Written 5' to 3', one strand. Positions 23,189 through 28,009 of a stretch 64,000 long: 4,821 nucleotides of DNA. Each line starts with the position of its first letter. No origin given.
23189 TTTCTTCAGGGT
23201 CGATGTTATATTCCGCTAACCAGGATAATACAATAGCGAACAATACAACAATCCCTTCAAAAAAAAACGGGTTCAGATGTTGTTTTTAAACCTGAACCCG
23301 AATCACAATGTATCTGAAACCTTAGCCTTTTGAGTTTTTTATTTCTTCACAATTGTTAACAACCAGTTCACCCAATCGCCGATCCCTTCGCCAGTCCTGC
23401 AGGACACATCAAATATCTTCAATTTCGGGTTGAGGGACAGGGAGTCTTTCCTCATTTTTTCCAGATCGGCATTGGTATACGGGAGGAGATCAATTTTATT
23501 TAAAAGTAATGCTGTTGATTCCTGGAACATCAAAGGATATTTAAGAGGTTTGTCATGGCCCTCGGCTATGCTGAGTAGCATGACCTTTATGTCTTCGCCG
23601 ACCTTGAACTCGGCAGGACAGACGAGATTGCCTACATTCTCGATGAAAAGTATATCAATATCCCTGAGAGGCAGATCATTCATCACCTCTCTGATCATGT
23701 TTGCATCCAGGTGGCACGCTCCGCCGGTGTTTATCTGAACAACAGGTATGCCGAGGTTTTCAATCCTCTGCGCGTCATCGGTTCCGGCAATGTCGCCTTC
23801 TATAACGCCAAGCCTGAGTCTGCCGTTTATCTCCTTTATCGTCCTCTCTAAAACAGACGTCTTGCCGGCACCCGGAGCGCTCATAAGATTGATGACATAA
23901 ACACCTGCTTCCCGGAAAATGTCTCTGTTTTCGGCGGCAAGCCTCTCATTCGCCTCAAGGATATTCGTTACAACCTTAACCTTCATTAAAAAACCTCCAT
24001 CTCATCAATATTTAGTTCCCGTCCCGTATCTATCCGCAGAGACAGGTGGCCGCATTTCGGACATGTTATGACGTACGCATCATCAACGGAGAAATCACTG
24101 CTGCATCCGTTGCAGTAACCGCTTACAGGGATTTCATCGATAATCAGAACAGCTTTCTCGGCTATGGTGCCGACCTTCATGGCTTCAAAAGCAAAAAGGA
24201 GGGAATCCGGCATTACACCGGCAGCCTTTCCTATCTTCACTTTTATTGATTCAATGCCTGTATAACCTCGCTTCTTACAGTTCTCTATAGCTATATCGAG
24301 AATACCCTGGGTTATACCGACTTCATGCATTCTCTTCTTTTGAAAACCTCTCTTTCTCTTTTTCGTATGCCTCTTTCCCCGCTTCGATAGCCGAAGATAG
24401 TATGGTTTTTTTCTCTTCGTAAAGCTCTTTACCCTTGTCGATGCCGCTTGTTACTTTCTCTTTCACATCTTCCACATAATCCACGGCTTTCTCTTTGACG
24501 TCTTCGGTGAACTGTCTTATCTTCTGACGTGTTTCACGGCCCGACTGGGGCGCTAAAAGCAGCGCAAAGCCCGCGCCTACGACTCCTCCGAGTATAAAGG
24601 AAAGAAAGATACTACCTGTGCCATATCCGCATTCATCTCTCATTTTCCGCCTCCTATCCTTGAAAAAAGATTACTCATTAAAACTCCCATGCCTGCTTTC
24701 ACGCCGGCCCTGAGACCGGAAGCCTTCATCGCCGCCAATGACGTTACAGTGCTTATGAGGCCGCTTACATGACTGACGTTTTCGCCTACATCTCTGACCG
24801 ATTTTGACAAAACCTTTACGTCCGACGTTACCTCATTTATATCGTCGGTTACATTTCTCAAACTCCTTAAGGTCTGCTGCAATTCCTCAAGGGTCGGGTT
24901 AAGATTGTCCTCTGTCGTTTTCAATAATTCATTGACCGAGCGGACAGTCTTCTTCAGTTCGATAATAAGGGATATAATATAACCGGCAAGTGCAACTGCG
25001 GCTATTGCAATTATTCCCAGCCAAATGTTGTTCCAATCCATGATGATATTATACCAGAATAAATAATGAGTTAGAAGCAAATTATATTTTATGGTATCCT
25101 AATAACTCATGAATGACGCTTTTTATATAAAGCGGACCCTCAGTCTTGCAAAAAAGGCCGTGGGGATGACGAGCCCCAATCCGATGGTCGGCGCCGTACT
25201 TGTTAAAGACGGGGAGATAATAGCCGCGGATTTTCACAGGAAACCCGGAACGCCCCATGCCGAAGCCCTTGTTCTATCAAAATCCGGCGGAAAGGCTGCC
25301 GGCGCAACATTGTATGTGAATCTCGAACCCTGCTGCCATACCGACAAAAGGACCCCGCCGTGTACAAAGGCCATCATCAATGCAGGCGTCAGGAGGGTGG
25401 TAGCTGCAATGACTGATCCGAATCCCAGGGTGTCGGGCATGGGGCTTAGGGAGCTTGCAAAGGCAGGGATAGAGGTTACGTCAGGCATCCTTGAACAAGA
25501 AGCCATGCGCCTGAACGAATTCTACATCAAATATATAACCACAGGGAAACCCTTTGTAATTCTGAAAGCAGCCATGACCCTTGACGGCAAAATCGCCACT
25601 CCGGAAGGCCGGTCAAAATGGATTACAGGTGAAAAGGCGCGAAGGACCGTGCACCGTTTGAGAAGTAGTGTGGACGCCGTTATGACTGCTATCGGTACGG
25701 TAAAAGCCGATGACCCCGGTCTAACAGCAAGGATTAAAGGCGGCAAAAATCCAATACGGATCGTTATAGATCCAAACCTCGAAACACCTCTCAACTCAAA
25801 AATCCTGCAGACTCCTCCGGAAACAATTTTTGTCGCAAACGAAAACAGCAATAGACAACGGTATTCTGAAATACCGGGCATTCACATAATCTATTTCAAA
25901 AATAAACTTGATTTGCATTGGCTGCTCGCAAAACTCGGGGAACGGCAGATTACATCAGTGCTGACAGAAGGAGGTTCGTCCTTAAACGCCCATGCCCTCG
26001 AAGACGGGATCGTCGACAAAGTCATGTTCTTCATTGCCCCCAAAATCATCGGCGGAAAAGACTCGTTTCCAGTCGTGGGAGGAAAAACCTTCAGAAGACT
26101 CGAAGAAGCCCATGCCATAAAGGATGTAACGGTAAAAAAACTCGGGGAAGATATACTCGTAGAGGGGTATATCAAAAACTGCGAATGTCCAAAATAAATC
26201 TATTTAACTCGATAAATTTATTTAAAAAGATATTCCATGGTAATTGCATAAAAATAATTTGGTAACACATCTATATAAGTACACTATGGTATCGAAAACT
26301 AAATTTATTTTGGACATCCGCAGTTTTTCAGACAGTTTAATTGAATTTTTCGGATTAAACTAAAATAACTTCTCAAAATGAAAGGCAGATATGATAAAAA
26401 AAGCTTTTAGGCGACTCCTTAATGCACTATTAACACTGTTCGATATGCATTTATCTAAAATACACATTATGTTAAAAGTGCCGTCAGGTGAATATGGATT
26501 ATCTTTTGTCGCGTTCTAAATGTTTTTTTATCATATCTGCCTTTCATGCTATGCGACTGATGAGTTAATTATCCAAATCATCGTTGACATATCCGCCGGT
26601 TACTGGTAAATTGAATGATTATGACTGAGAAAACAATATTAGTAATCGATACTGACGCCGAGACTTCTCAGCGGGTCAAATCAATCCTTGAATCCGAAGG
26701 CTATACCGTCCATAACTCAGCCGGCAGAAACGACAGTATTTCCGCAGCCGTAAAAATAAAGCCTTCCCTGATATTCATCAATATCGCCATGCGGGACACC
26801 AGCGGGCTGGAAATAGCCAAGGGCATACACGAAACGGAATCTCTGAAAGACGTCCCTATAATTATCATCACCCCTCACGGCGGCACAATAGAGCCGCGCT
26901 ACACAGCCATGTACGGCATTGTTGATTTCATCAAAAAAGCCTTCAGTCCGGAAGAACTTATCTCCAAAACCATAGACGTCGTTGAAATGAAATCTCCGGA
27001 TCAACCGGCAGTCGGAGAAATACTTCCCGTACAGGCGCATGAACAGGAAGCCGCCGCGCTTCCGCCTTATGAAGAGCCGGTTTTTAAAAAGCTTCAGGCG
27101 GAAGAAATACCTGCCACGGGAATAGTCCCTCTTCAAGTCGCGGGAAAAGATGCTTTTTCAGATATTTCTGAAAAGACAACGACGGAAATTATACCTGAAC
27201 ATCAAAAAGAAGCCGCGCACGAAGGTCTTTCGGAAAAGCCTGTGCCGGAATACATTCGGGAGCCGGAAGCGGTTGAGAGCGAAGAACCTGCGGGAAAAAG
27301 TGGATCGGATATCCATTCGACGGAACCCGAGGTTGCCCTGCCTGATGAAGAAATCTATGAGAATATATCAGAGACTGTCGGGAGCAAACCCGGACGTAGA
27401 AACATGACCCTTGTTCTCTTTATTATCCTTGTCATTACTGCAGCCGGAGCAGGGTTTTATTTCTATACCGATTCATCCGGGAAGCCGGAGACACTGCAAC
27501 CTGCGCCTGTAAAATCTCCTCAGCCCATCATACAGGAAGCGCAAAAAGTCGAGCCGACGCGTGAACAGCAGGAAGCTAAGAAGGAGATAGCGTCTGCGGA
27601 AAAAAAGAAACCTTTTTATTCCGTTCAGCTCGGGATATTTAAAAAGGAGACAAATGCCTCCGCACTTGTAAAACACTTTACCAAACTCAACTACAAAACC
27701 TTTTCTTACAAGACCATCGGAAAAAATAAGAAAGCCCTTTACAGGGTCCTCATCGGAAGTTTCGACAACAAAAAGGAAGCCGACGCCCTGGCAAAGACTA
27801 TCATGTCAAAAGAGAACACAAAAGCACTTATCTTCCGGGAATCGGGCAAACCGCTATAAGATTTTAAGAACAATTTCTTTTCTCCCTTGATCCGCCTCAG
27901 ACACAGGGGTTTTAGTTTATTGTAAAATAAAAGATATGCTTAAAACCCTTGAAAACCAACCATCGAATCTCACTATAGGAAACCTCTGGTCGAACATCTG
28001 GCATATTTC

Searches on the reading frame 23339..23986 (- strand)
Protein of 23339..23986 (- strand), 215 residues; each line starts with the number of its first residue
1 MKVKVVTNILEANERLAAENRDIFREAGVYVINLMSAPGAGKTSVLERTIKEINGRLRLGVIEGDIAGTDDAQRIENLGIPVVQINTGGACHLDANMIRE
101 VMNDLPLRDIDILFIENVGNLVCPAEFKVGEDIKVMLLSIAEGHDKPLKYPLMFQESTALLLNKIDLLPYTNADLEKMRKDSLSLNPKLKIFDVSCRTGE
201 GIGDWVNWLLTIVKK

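Call 3: search_protein_families(library=pfam, proteins=[window:23339-23986:-], max_evalue=1)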
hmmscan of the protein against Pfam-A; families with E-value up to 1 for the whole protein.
window:23339-23986:- (215 aa): 3 families
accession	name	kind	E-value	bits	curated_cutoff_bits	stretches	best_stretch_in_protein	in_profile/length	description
PF02492.25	cobW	-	7.3e-24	84.8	20.7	1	31-192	2-179/180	CobW/HypB/UreG, nucleotide-binding domain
PF00478.31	IMPDH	-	0.064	12.7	25.6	1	22-89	110-176/345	IMP dehydrogenase / GMP reductase domain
PF00004.35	AAA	-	0.077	13.9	21.2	1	34-146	3-97/131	ATPase family associated with various cellular activities (AAA)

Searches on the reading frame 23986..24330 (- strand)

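Call 3: search_protein_families(library=pfam, proteins=[window:23986-24330:-], max_evalue=1)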
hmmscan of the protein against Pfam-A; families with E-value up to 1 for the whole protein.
window:23986-24330:- (114 aa): 7 families
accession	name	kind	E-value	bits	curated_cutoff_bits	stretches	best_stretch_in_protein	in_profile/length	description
PF01155.25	HypA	-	4.9e-31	107.5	28.9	1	1-113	1-112/112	Hydrogenase/urease nickel incorporation, metallochaperone, hypA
PF03604.18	Zn_ribbon_RPAB4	-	0.0077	16.4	24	1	73-95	3-25/32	DNA directed RNA polymerase, 7 kDa subunit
PF08274.17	Zn_Ribbon_YjdM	-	0.03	14.8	30.8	1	73-95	5-27/30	PhnA Zinc-Ribbon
PF14446.12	Prok-RING_1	-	0.039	14.3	29.1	1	72-94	6-27/54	Prokaryotic RING finger family 1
PF13717.11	Zn_ribbon_4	-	0.13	12.7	30.3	1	73-95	5-33/36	zinc-ribbon domain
PF20120.5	DUF6510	-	0.13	12.6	26.4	1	83-104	47-68/86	Family of unknown function (DUF6510)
PF24441.1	DUF7560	-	0.31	11.2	27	0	85-94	3-12/44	Family of unknown function (DUF7560)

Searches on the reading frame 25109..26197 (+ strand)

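Call 31: search_protein_families(library=pfam, proteins=[window:25109-26197:+], max_evalue=0.00001)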
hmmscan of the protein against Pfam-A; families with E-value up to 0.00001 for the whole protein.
window:25109-26197:+ (362 aa): 3 families
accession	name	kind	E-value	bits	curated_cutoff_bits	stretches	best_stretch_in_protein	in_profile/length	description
PF01872.23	RibD_C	-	8.6e-51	173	24.1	1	148-350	1-196/197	RibD C-terminal domain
PF00383.29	dCMP_cyt_deam_1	-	6.3e-17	61.8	25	1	3-101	4-102/102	Cytidine and deoxycytidylate deaminase zinc-binding region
PF14437.12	MafB19-deam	-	9.3e-12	45.5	27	1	2-113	2-113/142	MafB19-like deaminase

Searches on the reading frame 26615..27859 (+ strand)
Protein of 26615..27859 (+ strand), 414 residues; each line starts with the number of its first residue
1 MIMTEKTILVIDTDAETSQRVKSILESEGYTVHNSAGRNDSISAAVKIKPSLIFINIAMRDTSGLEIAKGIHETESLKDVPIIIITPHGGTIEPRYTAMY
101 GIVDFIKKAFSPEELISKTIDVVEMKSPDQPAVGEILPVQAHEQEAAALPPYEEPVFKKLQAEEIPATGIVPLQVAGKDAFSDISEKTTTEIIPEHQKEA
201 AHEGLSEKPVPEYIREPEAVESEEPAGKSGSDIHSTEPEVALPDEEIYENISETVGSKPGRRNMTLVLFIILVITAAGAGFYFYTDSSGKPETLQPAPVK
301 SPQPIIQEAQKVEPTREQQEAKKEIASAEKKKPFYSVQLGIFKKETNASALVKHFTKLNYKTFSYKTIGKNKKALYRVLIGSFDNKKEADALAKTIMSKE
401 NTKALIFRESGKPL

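Call 31: search_protein_families(library=pfam, proteins=[window:26615-27859:+], max_evalue=0.00001)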
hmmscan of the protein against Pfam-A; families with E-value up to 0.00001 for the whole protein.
window:26615-27859:+ (414 aa): 2 families
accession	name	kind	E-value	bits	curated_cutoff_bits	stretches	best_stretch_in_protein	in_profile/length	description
PF00072.30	Response_reg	-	8.7e-16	58.5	30.2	1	8-118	1-109/111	Response regulator receiver domain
PF05036.18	SPOR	-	1.2e-12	48.5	21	1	333-399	3-67/76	SPOR domain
